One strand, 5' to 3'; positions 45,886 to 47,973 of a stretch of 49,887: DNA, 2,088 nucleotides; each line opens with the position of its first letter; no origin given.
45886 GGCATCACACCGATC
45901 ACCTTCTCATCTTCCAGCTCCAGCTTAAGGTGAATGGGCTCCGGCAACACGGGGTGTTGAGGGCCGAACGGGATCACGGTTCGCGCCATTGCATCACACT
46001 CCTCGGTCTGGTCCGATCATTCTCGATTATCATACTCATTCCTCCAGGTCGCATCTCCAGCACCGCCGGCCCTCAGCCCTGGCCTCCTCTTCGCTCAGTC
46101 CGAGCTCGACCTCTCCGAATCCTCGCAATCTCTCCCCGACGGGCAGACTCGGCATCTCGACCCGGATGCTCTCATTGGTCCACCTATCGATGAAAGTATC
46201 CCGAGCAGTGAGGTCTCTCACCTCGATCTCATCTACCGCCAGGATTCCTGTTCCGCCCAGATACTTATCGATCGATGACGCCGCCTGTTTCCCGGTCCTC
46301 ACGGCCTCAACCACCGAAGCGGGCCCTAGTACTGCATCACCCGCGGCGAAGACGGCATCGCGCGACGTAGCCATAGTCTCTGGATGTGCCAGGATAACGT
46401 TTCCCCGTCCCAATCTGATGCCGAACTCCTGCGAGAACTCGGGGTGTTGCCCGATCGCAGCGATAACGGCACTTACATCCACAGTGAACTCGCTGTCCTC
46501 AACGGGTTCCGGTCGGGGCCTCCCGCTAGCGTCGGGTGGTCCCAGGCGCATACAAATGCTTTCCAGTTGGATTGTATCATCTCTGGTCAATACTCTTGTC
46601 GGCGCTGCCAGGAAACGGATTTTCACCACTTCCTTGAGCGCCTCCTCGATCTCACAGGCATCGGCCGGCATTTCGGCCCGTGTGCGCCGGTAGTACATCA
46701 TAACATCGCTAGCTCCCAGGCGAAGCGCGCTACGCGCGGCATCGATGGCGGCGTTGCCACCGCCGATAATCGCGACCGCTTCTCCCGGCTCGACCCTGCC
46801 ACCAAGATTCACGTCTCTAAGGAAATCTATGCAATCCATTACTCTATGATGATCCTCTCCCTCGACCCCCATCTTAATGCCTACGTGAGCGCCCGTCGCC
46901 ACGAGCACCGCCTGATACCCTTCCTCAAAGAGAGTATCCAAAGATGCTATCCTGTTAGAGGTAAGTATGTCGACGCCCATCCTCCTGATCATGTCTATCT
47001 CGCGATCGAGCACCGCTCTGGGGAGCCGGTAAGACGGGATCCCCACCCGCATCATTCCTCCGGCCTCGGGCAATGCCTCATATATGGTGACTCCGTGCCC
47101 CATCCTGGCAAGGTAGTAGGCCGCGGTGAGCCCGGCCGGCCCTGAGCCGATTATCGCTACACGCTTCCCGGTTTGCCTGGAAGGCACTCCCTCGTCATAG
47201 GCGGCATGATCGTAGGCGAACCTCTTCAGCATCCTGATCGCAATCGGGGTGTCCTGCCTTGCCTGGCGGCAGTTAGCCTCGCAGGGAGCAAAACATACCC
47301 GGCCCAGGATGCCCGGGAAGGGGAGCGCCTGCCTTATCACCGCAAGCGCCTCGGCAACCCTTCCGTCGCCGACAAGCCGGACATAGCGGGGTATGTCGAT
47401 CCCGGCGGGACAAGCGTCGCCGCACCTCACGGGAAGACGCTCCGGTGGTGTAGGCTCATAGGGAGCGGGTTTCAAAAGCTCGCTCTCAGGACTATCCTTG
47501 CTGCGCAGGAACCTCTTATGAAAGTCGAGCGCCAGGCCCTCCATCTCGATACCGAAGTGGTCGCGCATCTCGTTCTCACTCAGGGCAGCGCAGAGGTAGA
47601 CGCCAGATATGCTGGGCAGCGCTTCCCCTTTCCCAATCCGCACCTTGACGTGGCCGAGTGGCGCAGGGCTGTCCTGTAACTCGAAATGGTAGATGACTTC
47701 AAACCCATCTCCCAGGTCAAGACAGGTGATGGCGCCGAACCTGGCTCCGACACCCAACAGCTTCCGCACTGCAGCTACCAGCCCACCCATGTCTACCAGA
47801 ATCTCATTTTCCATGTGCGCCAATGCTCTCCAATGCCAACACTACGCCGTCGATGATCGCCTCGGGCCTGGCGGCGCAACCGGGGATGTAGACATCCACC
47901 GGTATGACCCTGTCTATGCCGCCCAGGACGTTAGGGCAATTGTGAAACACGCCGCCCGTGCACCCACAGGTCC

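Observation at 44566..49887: Ech-type group 4 [NiFe]-hydrogenase whose NuoC-like subunit is fused to a GltD/NfnB-like NAD(P)H oxidoreductase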

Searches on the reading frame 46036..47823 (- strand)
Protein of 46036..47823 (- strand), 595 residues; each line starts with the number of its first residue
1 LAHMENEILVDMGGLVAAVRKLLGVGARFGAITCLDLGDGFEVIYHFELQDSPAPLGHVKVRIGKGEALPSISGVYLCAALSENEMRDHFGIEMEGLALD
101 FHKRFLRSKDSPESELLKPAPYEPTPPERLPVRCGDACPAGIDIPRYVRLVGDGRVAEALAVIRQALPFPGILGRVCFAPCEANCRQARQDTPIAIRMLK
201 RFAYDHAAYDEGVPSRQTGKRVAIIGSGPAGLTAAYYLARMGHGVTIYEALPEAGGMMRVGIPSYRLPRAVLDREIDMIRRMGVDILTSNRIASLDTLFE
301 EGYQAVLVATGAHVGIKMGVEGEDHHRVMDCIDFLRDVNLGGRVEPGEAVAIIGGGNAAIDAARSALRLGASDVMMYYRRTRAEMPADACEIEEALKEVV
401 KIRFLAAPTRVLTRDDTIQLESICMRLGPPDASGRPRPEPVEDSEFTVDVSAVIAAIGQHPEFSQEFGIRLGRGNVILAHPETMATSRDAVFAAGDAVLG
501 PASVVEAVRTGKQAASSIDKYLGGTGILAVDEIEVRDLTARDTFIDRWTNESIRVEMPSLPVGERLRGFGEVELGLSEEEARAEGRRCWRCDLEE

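Call 3: search_protein_families(library=pfam, proteins=[window:46036-47823:-], max_evalue=0.01)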
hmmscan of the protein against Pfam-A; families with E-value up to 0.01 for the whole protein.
window:46036-47823:- (595 aa): 16 families
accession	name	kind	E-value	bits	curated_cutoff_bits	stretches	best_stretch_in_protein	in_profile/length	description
PF07992.20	Pyr_redox_2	-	5.6e-27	95.4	26.1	1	221-511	2-291/291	Pyridine nucleotide-disulphide oxidoreductase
PF14691.11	Fer4_20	-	1.7e-20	73.4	25.8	1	133-208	31-109/113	Dihydroprymidine dehydrogenase domain II, 4Fe-4S cluster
PF13738.12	Pyr_redox_3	-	1.7e-10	41.1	30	1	305-495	127-305/305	Pyridine nucleotide-disulphide oxidoreductase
PF13450.12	NAD_binding_8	-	3.6e-09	37.2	21.9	1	224-259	1-36/68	NAD(P)-binding Rossmann-like domain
PF00070.33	Pyr_redox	-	8.5e-09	36.3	22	1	221-253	1-33/82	Pyridine nucleotide-disulphide oxidoreductase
PF01266.30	DAO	-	1.6e-08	34.9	27.9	1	221-255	1-35/353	FAD dependent oxidoreductase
PF12831.13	FAD_oxidored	-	6.2e-08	32.8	27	1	222-259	2-39/416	FAD dependent oxidoreductase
PF00329.25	Complex1_30kDa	-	7.1e-08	33.5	22.5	1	29-98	26-98/124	Respiratory-chain NADH dehydrogenase, 30 Kd subunit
PF01262.27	AlaDh_PNT_C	-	1.7e-07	31.4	23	0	344-383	23-64/214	Alanine dehydrogenase/PNT, C-terminal domain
PF01134.28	GIDA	-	7.9e-07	28.9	22.1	1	222-280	2-60/391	Glucose inhibited division protein A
PF01593.30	Amino_oxidase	-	1.9e-06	27.9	19.8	1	230-258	2-30/443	Flavin containing amine oxidoreductase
PF01946.23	Thi4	-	9.1e-05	22.2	26.2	1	222-261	20-60/235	Thi4 family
PF00890.30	FAD_binding_2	-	0.00017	21.3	20.4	1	222-256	2-36/414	FAD binding domain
PF01494.25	FAD_binding_3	-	0.00052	19.8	22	1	222-253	4-35/349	FAD binding domain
PF03486.20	HI0933_like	-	0.0007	19.6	50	1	221-255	2-36/244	HI0933-like protein Rossmann domain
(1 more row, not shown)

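Call 4: search_protein_families(library=ncbifam, proteins=[window:46036-47823:-], max_evalue=0.001)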
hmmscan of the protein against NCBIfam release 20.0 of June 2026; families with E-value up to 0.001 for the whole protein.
window:46036-47823:- (595 aa): 66 families (the best 25 are shown)
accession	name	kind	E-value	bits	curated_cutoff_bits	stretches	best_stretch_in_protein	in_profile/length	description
NF009454.0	PRK12814.1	equivalog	4.8e-142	474.6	916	1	133-592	103-573/657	putative NADPH-dependent glutamate synthase small subunit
NF009410.0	PRK12771.1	subfamily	2.9e-131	438.8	516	1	131-591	47-511/566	NAD(P)-binding protein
NF009414.0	PRK12778.1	equivalog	9.8e-100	334.9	1103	1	133-522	338-749/752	bifunctional dihydroorotate dehydrogenase B NAD binding subunit/NADPH-dependent glutamate synthase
TIGR03315.1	Se_ygfK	equivalog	1.4e-90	304.1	835.3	1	134-518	447-835/1012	putative selenate reductase subunit YgfK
TIGR01316.1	gltA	equivalog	4e-88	296.2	471.75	1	133-522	37-449/449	NADPH-dependent glutamate synthase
NF010590.0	PRK13984.1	equivalog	1.2e-86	291.2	946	1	134-523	198-607/611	putative oxidoreductase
NF009413.0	PRK12775.1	equivalog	1.9e-75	254.4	1895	1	134-539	341-771/1006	putative trifunctional 2-polyprenylphenol hydroxylase/glutamate synthase subunit beta/ferritin domain-containing protein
NF009409.0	PRK12770.1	subfamily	1.9e-73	247.6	343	1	214-524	13-352/360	putative glutamate synthase subunit beta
TIGR01318.1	gltD_gamma_fam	subfamily_domain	1e-69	235.4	482.95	1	134-523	50-466/467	glutamate synthase, small subunit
NF009408.0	PRK12769.1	equivalog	4.4e-67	226.7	1003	1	134-523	236-652/659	formate-dependent uric acid utilization protein AegA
NF009415.0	PRK12779.1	equivalog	1e-63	215.6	1519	1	137-520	213-624/944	putative bifunctional glutamate synthase subunit beta/2-polyprenylphenol hydroxylase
TIGR01317.1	GOGAT_sm_gam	subfamily_domain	1.3e-56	192.5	447.7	1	137-528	57-484/485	glutamate synthase small subunit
NF009451.0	PRK12809.1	equivalog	5.2e-52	177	1154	1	133-517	218-629/639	formate-dependent uric acid utilization protein YgfT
NF045663.1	diclust_near_Sec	equivalog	2.4e-45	154.9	530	2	132-382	18-266/759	pyridine nucleotide-disulfide oxidoreductase/dicluster-binding protein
TIGR03997.1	mycofact_OYE_2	equivalog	3.9e-17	61.9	793.15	1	215-337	375-497/645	mycofactocin system FadH/OYE family oxidoreductase 2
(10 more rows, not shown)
